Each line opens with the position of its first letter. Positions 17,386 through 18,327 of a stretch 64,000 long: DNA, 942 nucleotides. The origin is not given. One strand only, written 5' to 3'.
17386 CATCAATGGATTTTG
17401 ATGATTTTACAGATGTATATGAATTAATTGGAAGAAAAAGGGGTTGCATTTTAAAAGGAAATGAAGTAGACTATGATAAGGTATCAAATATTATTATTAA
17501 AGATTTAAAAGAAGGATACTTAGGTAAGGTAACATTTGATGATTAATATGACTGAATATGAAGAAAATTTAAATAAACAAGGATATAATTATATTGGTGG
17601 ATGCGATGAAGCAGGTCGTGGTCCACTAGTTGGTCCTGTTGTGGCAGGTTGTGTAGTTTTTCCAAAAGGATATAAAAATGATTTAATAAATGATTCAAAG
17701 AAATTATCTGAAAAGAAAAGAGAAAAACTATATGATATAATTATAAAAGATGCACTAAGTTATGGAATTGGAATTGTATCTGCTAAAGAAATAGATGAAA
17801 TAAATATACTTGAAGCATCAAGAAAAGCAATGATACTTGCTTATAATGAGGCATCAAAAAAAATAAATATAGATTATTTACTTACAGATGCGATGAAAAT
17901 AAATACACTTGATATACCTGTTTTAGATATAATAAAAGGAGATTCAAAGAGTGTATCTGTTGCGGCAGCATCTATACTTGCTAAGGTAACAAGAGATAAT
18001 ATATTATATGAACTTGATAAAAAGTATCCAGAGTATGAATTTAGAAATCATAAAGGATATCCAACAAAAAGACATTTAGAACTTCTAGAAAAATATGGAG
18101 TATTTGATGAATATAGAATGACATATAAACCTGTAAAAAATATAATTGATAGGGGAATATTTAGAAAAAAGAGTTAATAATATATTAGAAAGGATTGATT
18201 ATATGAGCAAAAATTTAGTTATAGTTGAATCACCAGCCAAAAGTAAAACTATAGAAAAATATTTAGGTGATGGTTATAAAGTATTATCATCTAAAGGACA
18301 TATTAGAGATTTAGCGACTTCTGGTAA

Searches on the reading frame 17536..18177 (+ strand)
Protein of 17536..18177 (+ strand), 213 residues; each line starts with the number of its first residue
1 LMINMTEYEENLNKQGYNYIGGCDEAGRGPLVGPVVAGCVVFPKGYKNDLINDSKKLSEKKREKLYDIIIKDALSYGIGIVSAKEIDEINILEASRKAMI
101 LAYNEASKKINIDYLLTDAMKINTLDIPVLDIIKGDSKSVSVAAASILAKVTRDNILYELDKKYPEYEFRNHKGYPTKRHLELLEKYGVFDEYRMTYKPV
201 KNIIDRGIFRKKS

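Call 34: search_protein_families(library=pfam, proteins=[window:17536-18177:+], max_evalue=0.00001)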
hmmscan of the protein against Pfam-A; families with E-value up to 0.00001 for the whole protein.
window:17536-18177:+ (213 aa): 1 family
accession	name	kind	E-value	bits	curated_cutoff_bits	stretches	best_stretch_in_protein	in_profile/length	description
PF01351.25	RNase_HII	-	2.3e-35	122.8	25.8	1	22-191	2-186/199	Ribonuclease HII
